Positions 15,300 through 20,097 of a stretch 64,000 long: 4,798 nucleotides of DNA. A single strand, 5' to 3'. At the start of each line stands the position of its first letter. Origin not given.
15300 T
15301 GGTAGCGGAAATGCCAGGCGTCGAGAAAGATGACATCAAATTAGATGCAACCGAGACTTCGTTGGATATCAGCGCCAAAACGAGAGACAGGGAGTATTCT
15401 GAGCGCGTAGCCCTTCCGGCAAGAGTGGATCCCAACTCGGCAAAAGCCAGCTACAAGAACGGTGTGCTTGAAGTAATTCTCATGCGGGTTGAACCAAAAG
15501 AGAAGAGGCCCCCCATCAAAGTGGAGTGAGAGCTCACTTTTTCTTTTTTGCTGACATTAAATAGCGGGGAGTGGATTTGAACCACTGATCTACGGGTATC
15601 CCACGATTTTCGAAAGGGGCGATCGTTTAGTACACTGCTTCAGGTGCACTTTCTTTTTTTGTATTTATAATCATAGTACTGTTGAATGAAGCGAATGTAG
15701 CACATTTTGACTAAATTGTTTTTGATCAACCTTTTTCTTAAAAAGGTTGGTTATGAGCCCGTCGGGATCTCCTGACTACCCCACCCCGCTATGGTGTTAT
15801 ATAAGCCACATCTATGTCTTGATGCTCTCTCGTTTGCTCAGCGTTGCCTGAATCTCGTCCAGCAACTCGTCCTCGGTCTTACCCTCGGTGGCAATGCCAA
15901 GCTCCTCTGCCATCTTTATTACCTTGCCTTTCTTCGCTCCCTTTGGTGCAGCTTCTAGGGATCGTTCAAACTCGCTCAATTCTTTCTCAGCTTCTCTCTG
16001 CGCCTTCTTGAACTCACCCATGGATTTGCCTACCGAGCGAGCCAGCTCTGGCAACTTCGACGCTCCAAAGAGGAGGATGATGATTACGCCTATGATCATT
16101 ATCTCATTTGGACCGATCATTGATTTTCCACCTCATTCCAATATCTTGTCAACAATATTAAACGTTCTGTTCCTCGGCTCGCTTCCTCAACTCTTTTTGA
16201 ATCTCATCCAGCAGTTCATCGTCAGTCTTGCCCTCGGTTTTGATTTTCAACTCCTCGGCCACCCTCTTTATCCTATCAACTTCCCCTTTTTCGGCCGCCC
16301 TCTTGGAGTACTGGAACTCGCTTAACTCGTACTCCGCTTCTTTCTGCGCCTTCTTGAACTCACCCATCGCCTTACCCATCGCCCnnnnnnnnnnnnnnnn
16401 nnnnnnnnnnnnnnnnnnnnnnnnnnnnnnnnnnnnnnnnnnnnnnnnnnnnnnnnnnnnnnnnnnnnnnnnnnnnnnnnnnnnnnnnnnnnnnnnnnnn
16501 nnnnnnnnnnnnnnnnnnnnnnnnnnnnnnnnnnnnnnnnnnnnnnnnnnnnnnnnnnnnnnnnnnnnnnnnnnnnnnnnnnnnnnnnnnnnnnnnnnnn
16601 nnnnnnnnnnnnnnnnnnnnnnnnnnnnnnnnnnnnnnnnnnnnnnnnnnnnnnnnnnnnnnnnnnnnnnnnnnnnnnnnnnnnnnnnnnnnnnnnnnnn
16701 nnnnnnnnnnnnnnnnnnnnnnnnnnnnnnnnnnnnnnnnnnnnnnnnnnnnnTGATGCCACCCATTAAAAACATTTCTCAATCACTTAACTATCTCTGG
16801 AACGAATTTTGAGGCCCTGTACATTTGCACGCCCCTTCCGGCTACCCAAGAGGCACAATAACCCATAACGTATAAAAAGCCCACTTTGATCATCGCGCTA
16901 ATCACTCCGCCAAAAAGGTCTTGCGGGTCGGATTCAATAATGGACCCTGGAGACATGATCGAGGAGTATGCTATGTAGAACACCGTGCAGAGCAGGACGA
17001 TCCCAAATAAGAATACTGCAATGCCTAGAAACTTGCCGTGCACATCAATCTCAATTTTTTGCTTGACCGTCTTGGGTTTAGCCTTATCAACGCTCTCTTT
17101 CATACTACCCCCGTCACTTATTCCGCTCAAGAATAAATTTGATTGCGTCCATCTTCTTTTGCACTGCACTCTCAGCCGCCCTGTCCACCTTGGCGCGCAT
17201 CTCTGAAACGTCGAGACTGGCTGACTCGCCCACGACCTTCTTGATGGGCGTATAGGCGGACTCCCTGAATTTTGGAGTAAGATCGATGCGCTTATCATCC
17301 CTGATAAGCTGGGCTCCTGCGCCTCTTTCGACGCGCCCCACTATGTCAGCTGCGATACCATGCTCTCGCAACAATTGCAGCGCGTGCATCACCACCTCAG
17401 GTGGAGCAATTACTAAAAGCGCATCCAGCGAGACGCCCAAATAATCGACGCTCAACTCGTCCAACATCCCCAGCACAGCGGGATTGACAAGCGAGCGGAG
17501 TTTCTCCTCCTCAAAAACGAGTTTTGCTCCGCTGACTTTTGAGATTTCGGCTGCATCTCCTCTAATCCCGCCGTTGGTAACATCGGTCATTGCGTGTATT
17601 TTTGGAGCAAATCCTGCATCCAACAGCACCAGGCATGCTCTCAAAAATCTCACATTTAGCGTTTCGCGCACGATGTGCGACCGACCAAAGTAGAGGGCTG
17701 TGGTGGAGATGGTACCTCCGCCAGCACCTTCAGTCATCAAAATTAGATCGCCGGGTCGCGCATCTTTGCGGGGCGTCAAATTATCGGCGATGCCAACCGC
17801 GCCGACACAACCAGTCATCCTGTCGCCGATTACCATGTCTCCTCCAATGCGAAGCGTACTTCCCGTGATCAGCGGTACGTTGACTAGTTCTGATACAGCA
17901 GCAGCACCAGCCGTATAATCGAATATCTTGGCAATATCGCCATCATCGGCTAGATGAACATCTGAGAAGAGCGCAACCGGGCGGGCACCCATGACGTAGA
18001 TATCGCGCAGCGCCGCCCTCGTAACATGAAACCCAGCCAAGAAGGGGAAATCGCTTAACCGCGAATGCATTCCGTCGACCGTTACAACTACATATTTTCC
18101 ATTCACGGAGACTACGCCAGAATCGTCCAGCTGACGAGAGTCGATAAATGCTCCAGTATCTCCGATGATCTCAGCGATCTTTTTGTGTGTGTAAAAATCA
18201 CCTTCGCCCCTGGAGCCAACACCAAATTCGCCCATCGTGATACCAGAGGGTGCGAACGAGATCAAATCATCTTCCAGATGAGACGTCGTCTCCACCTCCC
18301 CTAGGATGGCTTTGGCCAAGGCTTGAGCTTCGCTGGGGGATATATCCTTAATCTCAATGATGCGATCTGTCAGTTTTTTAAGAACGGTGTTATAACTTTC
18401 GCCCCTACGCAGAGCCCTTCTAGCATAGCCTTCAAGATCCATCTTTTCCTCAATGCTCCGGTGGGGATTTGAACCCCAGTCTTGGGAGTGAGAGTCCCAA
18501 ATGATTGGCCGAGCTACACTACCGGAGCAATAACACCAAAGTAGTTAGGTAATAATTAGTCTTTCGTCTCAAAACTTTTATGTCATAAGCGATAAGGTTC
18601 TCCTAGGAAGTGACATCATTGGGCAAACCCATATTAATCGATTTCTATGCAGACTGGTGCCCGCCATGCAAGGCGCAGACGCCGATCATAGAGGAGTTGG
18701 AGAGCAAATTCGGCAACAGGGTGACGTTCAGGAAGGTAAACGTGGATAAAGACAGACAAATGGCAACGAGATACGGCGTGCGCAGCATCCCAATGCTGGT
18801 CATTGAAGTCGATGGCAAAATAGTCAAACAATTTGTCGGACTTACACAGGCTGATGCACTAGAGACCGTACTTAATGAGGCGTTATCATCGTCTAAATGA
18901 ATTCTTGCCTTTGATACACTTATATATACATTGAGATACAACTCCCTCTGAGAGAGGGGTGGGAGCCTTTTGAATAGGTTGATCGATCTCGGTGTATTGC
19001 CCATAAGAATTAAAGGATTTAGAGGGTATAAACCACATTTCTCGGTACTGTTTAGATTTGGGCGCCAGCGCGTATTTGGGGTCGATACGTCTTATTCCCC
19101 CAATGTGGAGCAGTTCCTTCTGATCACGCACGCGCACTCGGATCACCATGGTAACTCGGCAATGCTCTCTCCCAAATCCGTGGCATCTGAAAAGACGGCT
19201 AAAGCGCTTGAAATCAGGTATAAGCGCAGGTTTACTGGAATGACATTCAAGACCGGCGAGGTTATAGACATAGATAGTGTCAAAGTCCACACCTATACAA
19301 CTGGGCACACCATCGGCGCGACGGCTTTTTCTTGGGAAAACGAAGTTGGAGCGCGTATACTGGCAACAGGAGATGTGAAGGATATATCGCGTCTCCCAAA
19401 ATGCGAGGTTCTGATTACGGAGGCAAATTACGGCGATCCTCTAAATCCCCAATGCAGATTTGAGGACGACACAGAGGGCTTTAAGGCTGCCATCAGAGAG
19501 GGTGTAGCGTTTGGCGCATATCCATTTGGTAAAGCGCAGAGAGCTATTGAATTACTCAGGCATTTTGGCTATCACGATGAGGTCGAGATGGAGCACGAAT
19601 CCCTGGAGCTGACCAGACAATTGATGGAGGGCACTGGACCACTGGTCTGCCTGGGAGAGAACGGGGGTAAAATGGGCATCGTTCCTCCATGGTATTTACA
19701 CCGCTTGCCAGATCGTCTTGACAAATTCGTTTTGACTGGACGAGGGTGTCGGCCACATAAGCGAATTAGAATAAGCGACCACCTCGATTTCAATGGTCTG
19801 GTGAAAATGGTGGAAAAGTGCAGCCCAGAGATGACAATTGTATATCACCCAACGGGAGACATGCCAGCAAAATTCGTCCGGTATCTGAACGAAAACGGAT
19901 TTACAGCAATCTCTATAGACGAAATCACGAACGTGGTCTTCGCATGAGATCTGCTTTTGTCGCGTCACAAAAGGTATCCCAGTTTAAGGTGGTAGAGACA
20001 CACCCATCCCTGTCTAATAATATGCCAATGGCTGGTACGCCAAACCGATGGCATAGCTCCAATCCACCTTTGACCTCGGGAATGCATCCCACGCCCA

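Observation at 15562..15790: Initiator-like tRNA-Met interrupted by an unusually long intron of about 154 nt with a perfect 9-bp hairpin and C/D-box-like elements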

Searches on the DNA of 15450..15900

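Call 5: search_rna_families(source=window, start=15450, end=15900, threshold=evalue, max_evalue=10, show_alignments=3)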
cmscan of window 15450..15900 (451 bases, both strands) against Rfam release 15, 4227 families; matches with E-value up to 10: 2.
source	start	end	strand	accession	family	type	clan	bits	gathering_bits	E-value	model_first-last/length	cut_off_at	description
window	15600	15752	-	RF01774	rpsL_ricks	Cis-reg; leader;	-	19.8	60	9.8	1-131/131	no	Rickettsia rpsL leader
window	15667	15745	-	RF02911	Baculoviridae_NAE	Cis-reg;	-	16.5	51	5.5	1-200/200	no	Baculoviridae Nucleocapsid Assembly essential Element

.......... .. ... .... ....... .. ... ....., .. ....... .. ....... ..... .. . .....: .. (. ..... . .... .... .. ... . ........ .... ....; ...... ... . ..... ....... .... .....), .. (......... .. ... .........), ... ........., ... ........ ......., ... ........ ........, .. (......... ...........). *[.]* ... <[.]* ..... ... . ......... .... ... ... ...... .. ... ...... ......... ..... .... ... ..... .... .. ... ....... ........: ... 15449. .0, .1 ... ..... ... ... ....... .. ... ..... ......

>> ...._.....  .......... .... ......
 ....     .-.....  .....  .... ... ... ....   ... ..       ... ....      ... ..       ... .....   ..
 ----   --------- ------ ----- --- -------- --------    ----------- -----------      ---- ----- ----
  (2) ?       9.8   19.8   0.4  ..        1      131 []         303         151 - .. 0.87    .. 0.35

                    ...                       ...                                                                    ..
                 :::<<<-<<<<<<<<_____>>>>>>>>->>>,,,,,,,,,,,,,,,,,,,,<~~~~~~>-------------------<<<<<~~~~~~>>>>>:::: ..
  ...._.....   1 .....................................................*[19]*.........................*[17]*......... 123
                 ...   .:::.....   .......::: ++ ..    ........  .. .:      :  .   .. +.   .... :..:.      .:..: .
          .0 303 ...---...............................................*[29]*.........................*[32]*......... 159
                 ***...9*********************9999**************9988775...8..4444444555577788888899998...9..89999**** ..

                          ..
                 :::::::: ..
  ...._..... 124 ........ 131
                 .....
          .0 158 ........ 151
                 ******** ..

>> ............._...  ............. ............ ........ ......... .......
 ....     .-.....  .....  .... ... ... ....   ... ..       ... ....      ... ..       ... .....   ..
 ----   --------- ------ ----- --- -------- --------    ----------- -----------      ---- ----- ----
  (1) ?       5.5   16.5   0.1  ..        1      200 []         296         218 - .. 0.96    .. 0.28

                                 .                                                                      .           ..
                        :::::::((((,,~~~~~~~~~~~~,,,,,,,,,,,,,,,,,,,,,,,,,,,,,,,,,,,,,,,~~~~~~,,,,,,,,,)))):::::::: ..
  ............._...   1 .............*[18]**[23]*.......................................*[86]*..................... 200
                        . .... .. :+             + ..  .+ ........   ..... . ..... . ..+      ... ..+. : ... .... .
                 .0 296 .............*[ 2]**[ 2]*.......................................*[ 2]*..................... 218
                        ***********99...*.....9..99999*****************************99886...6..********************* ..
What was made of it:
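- On Group I self-splicing intron: No match at E up to 10 with permissive filters (call 5).
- Closest known: Group I intron in the anticodon loop of cyanobacterial initiator tRNA-fMet. Different: That intron is a self-splicing ribozyme of more than 200 nt. Here no Rfam group I match was found (call 5), the intron is too short, and it is bounded by a protein-recognised splice motif.
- No Rfam hit at E up to 10 (call 5). No Rfam match (call 5).
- Tried and rejected: An Rfam E-value scan of 15450-15900 gave only two meaningless weak hits, the Rickettsia rpsL leader and a baculovirus element (call 5).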

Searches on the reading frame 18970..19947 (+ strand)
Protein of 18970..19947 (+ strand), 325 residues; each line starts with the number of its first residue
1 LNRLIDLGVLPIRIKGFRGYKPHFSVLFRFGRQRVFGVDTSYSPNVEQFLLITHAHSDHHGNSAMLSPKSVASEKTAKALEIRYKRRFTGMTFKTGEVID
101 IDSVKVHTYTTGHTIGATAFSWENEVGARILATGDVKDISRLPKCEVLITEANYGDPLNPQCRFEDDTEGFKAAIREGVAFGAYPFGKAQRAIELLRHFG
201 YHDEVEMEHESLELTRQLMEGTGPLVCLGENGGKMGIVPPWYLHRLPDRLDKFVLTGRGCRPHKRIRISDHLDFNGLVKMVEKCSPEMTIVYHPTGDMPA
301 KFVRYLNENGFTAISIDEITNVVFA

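Call 37: search_protein_families(library=pfam, proteins=[window:18970-19947:+])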
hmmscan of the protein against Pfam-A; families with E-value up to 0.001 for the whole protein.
window:18970-19947:+ (325 aa): 1 family
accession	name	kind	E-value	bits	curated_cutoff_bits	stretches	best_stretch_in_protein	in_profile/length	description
PF12706.13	Lactamase_B_2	-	0.00039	20.5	27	0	49-160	33-172/200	Beta-lactamase superfamily domain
